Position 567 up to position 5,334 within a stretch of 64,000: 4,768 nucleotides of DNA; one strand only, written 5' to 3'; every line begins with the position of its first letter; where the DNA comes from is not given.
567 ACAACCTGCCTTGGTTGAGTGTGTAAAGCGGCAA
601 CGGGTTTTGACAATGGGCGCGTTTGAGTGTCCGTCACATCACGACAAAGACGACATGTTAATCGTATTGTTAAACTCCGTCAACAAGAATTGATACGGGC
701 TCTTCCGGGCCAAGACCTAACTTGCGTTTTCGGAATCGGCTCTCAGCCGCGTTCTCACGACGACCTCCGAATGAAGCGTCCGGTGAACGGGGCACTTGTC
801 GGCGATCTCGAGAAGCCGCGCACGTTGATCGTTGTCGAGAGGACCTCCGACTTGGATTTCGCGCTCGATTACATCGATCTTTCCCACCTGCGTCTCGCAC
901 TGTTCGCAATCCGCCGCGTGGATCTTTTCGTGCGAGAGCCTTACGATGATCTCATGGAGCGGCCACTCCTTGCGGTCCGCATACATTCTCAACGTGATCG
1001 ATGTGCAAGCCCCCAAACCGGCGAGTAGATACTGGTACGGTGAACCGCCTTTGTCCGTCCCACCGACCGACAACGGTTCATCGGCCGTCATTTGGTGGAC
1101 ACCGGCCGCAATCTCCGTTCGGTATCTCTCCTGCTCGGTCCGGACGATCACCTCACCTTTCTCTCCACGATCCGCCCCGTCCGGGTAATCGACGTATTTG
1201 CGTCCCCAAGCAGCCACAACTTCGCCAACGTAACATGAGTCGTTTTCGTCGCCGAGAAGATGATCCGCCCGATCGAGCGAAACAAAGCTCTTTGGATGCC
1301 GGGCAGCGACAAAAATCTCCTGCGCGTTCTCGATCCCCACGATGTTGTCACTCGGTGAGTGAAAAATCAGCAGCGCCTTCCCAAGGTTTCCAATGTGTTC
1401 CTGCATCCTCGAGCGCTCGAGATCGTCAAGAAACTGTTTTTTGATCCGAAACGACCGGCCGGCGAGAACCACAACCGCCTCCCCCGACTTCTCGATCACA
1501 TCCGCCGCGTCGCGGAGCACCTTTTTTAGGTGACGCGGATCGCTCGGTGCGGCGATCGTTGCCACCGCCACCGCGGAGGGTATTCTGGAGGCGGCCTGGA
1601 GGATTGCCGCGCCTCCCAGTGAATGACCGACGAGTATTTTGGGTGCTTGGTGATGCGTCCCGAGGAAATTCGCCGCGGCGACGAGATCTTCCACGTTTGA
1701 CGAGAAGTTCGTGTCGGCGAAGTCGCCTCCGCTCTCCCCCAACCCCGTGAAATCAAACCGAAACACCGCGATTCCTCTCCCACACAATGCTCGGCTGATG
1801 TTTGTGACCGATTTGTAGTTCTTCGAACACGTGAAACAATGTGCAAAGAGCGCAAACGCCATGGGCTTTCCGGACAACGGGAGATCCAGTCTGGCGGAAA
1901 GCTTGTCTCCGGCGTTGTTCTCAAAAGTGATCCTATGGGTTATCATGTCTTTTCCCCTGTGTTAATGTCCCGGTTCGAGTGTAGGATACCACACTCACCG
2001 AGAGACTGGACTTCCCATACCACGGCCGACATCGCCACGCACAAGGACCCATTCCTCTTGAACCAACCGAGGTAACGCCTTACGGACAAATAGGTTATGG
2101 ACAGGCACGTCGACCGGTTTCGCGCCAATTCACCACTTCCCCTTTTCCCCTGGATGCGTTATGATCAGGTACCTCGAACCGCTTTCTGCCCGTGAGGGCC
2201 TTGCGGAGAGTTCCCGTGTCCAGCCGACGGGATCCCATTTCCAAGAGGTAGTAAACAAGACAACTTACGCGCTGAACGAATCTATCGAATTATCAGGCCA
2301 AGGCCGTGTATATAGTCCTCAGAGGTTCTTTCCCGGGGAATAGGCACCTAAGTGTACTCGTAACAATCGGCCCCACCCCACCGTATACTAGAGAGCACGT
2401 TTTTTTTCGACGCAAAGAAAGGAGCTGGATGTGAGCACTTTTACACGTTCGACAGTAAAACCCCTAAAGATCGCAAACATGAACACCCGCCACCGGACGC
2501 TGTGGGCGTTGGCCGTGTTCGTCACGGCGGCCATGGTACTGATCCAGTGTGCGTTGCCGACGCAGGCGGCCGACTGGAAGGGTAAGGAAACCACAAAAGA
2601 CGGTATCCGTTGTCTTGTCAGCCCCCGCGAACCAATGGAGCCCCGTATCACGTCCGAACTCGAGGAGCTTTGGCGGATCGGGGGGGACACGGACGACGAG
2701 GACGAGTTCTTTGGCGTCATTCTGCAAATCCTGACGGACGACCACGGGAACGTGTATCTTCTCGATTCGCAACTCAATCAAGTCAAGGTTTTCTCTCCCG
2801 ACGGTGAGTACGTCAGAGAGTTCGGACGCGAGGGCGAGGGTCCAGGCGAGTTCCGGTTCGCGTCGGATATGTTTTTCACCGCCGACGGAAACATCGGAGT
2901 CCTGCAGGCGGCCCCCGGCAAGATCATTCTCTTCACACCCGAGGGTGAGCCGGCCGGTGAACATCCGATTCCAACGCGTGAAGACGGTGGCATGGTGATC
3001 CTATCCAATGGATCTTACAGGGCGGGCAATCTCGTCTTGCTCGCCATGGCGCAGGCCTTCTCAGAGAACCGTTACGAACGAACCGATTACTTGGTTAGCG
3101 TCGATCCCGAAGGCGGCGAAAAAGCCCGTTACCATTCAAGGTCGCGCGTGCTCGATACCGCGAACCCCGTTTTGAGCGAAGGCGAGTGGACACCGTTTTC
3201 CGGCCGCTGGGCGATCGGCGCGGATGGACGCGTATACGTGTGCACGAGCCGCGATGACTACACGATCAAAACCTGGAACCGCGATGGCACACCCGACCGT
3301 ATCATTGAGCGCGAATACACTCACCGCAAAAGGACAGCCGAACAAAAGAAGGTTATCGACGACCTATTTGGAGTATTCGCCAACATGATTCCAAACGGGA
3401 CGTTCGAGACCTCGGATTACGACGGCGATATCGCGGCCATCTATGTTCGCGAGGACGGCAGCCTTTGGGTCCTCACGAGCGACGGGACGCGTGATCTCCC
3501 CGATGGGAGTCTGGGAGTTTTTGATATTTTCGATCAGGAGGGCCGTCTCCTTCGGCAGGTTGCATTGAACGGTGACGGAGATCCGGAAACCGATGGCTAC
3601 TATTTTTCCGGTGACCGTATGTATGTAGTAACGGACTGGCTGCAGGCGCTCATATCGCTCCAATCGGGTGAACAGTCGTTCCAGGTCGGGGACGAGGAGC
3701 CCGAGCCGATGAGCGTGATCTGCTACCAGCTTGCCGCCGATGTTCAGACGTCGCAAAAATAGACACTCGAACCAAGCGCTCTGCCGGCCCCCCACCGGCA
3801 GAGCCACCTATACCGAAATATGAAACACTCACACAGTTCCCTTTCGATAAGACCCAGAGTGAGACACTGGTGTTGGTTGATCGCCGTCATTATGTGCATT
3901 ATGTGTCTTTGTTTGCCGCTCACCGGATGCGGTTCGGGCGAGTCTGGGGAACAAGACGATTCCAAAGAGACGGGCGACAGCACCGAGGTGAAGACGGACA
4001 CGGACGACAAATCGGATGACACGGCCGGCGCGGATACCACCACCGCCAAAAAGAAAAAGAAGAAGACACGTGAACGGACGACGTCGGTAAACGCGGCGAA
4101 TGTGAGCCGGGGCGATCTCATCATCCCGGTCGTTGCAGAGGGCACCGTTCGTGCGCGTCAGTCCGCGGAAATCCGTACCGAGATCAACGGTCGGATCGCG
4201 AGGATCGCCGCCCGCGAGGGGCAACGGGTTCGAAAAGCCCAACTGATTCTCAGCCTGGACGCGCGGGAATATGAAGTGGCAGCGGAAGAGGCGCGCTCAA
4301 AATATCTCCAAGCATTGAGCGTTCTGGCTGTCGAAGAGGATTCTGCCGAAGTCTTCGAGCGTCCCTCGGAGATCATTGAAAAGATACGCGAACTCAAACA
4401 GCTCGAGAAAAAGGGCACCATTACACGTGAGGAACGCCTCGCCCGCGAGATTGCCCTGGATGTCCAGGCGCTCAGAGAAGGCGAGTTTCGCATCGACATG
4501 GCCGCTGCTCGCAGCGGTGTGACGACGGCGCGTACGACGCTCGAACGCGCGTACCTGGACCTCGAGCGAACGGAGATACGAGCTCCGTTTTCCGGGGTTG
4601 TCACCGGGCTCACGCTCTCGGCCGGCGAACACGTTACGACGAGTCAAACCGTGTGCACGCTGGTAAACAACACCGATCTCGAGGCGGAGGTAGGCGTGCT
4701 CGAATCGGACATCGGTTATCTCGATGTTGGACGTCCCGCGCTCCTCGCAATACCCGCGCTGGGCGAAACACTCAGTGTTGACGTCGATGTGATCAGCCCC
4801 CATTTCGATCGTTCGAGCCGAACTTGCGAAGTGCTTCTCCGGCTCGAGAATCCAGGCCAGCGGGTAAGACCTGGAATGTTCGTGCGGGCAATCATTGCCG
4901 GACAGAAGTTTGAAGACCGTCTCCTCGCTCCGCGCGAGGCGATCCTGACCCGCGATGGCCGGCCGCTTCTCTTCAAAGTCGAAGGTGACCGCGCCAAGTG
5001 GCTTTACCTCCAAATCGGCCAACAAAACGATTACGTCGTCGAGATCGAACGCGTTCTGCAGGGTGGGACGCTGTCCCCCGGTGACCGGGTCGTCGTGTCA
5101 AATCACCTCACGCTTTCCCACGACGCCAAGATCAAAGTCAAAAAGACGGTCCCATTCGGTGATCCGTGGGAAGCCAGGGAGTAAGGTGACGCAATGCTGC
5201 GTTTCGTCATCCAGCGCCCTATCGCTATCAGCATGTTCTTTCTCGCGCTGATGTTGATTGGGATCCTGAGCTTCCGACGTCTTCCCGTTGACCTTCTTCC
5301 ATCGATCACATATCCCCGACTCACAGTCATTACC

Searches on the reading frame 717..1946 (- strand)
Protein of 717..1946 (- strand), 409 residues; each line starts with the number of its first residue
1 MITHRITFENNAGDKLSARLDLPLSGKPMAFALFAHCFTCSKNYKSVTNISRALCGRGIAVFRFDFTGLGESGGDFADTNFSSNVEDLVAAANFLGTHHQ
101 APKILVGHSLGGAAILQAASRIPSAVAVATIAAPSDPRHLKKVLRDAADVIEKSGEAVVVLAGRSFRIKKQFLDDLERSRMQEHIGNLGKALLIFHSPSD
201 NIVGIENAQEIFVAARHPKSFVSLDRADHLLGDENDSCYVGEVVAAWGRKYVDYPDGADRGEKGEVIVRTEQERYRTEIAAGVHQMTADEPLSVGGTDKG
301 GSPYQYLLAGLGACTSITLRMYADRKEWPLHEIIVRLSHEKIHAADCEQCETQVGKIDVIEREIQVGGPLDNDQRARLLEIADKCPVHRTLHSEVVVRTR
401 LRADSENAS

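Call 26: search_protein_families(library=pfam, proteins=[window:717-1946:-], max_evalue=0.001)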
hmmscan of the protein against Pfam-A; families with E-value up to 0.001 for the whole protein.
window:717-1946:- (409 aa): 5 families
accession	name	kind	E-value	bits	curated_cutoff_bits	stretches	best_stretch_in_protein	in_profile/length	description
PF12146.15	Hydrolase_4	-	5.9e-16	58.9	27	1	46-134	19-109/239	Serine aminopeptidase, S33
PF02566.24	OsmC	-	8.9e-16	58.6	27.5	1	296-399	1-99/100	OsmC-like protein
PF12697.13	Abhydrolase_6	-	7e-13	50.2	26.3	1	33-176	2-134/217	Alpha/beta hydrolase family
PF00561.26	Abhydrolase_1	-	3.9e-08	33.7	25.8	1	35-141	6-106/245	alpha/beta hydrolase fold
PF02129.25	Peptidase_S15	-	0.00012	22.3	23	0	13-138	2-133/262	X-Pro dipeptidyl-peptidase (S15 family)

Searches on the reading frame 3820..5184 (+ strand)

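Call 26: search_protein_families(library=pfam, proteins=[window:3820-5184:+], max_evalue=0.001)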
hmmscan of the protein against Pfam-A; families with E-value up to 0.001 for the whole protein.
window:3820-5184:+ (454 aa): 3 families
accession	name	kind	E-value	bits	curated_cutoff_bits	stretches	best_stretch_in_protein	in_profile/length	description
PF16576.10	HlyD_D23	-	2.2e-23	83.1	30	1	110-355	12-214/214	Barrel-sandwich domain of CusB or HlyD membrane-fusion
PF13437.12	HlyD_3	-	1e-16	62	22.2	1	253-352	2-106/106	HlyD family secretion protein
PF00364.28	Biotin_lipoyl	-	0.00076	19.7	22.1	0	251-281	43-73/73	Biotin-requiring enzyme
